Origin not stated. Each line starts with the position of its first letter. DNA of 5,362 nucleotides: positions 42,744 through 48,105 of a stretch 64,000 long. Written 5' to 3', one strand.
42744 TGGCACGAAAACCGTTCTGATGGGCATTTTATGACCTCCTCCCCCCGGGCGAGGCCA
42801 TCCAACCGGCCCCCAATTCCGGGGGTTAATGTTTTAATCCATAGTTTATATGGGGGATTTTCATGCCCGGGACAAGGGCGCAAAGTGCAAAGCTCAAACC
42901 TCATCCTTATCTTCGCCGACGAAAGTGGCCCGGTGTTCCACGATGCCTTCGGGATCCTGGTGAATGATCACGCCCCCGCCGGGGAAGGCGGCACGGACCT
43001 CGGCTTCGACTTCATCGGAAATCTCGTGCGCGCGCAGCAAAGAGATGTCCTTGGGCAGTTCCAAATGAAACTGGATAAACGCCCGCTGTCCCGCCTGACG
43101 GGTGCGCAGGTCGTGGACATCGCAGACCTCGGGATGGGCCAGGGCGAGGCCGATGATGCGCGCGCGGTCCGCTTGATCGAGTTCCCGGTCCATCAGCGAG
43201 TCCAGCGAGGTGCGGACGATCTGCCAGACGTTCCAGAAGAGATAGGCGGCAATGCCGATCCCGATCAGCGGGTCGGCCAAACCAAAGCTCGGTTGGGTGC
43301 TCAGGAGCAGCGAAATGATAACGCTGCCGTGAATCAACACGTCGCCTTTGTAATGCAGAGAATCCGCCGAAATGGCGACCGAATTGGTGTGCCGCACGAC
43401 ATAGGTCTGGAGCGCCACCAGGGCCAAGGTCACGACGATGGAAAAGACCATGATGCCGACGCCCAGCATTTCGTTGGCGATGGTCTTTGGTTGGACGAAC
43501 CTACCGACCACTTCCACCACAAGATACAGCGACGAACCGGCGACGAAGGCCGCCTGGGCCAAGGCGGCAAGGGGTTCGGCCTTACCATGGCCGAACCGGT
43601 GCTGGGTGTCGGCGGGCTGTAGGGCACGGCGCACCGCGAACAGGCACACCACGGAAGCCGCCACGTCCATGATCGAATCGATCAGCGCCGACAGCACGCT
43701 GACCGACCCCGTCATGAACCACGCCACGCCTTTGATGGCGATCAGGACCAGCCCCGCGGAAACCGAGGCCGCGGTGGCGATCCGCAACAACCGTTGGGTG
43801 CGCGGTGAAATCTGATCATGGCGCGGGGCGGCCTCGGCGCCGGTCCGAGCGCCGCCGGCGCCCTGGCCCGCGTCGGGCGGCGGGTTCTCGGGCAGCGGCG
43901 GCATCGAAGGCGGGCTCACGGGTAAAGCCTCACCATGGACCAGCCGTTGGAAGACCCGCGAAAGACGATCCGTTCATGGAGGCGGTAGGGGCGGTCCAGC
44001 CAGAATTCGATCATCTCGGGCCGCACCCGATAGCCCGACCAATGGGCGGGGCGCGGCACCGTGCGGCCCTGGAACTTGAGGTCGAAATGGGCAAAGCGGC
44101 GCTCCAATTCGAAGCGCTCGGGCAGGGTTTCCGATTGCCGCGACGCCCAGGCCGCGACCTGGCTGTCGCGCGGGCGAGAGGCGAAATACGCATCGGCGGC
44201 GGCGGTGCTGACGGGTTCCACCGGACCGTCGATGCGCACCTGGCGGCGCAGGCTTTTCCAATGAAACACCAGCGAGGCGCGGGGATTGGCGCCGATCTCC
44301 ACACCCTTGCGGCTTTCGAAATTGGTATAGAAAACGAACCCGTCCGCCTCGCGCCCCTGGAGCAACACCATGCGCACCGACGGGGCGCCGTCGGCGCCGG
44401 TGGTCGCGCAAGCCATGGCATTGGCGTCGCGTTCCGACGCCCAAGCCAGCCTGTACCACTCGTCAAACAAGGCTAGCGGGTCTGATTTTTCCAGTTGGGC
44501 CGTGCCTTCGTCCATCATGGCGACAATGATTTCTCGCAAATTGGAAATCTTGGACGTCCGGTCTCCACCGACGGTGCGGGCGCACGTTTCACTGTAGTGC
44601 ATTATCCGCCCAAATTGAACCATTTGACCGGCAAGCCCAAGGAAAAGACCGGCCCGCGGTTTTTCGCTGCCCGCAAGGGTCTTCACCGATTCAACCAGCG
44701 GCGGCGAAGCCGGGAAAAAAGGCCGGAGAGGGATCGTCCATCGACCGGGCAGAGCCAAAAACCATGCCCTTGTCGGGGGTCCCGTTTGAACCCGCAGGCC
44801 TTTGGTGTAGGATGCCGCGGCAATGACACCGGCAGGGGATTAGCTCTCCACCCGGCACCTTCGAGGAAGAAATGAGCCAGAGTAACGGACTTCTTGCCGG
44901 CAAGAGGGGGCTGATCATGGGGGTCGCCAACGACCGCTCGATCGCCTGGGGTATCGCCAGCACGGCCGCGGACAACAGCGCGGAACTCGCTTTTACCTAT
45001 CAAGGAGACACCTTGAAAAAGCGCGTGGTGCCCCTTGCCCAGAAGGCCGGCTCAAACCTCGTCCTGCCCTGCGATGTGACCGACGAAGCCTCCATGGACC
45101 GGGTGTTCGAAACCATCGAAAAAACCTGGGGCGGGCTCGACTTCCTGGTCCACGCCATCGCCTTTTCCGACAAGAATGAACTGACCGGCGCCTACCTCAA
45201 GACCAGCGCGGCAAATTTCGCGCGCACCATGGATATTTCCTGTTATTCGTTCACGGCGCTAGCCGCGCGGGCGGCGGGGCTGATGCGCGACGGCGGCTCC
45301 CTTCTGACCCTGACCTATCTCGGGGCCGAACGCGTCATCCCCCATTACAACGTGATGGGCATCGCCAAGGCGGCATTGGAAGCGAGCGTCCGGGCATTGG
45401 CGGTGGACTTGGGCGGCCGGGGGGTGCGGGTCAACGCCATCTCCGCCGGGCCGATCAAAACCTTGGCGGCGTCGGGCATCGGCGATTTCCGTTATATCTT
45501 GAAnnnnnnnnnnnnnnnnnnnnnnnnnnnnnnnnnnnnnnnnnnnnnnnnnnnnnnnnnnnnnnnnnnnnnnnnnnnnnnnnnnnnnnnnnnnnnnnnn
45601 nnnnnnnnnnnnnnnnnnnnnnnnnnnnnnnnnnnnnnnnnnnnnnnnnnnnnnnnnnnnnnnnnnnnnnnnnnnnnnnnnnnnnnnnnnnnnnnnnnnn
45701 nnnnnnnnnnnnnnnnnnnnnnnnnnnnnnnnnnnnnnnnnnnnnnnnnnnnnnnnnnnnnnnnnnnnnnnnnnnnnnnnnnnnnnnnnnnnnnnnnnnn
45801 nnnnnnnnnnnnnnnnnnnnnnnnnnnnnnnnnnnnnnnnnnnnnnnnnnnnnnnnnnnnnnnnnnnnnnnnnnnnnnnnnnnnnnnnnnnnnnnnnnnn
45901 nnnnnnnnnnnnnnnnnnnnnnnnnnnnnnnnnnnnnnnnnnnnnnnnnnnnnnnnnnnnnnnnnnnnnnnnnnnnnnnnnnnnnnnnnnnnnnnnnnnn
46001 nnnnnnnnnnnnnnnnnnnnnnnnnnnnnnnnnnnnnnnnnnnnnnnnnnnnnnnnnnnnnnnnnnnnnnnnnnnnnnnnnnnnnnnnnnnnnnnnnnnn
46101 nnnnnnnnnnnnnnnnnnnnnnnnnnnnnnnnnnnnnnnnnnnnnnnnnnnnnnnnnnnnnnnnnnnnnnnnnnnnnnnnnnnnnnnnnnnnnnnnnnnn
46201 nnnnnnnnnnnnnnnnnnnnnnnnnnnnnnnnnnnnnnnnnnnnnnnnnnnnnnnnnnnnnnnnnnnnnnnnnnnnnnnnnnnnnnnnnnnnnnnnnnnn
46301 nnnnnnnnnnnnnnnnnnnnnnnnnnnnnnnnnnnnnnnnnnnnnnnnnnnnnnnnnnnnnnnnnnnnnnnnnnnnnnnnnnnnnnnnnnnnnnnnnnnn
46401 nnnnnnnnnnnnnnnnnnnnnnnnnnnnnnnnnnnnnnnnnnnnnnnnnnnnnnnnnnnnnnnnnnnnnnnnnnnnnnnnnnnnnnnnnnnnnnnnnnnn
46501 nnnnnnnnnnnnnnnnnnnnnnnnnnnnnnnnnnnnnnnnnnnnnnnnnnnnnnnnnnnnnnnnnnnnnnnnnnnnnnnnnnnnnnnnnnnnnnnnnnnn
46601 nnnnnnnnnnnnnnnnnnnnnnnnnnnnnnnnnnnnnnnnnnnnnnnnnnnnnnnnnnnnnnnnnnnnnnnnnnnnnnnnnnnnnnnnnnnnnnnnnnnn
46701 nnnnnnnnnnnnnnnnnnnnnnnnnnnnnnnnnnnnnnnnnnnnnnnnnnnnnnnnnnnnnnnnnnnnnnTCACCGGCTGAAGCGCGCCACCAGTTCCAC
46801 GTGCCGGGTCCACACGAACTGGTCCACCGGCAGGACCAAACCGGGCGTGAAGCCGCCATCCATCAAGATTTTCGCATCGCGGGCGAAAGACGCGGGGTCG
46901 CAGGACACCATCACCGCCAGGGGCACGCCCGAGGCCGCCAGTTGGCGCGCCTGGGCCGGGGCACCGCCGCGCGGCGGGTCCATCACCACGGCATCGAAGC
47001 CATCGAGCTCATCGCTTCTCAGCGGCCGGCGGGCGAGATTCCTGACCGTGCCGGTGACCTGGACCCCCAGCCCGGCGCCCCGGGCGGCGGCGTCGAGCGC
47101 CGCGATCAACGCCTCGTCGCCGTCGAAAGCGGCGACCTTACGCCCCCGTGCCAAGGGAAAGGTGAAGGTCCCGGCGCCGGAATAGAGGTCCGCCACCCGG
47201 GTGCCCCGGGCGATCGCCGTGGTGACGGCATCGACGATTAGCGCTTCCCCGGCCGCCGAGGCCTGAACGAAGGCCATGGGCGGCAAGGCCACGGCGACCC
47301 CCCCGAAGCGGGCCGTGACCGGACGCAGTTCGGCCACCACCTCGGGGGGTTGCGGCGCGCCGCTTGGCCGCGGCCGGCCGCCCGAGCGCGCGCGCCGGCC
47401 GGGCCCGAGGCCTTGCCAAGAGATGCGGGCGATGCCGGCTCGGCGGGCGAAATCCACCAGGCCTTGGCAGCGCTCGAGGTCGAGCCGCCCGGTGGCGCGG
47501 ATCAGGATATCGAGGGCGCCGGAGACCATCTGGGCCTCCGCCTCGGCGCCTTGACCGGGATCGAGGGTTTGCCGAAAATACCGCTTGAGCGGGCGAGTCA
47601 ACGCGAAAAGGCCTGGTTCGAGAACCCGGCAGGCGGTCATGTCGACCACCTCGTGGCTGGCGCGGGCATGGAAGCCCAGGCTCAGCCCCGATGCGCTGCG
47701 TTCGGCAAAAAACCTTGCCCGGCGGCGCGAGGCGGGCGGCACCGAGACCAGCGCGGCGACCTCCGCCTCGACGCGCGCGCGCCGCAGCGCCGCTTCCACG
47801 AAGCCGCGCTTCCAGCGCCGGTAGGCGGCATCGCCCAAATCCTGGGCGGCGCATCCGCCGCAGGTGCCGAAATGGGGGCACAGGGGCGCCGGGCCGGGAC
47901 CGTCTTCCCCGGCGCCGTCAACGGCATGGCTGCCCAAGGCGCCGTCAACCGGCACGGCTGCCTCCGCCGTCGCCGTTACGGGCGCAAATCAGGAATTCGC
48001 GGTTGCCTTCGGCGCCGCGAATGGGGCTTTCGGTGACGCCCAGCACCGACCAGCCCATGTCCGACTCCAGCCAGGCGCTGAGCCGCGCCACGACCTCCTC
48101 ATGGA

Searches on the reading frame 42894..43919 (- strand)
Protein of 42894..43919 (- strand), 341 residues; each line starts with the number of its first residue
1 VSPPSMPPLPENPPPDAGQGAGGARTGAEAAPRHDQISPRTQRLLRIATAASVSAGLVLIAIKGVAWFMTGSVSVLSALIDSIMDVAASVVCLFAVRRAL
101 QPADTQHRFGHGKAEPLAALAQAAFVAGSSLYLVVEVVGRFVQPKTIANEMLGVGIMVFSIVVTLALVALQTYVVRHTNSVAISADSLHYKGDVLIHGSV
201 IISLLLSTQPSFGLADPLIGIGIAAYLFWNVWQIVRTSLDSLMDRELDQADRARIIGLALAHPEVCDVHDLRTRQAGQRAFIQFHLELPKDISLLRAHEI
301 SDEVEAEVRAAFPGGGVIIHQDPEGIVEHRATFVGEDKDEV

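Call 46: search_protein_families(library=pfam, proteins=[window:42894-43919:-], max_evalue=0.00001)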
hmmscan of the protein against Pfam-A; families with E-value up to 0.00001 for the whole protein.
window:42894-43919:- (341 aa): 2 families
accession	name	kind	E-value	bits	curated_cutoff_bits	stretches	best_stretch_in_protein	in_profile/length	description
PF01545.26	Cation_efflux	-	1.5e-38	133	26.6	1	51-243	3-198/198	Cation efflux family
PF16916.11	ZT_dimer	-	4.3e-23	81.6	26.7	1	247-324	1-78/78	Dimerisation domain of Zinc Transporter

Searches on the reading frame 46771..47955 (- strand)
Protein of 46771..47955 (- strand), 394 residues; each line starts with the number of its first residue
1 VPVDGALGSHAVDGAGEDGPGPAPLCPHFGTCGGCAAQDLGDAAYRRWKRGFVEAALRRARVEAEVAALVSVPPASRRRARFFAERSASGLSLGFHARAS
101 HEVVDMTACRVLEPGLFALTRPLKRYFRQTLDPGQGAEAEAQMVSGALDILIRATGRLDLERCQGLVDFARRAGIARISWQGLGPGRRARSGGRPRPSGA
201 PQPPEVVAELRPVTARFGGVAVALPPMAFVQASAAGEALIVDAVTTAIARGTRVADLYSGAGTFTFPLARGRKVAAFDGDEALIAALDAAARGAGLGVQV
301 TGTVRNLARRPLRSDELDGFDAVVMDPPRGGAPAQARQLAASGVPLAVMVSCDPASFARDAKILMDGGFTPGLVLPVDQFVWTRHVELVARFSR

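Call 47: search_protein_families(library=pfam, proteins=[window:46771-47955:-], max_evalue=0.00001)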
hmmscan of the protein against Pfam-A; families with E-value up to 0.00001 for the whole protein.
window:46771-47955:- (394 aa): 0 families

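Call 58: search_protein_families(library=ncbifam, proteins=[window:46771-47955:-], max_evalue=0.001)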
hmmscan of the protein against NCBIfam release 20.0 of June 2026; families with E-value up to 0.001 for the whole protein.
window:46771-47955:- (394 aa): 6 families
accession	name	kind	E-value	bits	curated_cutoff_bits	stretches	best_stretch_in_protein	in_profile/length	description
NF009639.0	PRK13168.1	equivalog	4.6e-49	167.5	458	1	23-394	78-445/446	23S rRNA (uracil(1939)-C(5))-methyltransferase RlmD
TIGR00479.1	rumA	equivalog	1.2e-37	129.8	183.55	1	23-387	55-432/432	23S rRNA (uracil(1939)-C(5))-methyltransferase RlmD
NF002910.0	PRK03522.2-3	equivalog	7.9e-20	71.2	558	1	207-394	189-382/383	23S rRNA (uracil(747)-C(5))-methyltransferase RlmC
NF002909.0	PRK03522.2-1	equivalog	8e-14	51.6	553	1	212-392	192-371/374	23S rRNA (uracil(747)-C(5))-methyltransferase RlmC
NF002913.0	PRK03522.2-6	equivalog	7e-07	28.9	537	0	320-394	267-340/342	23S rRNA (uracil(747)-C(5))-methyltransferase RlmC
TIGR02143.1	trmA_only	equivalog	1.1e-05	24.7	334.65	0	320-387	279-344/352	tRNA (uridine(54)-C5)-methyltransferase TrmA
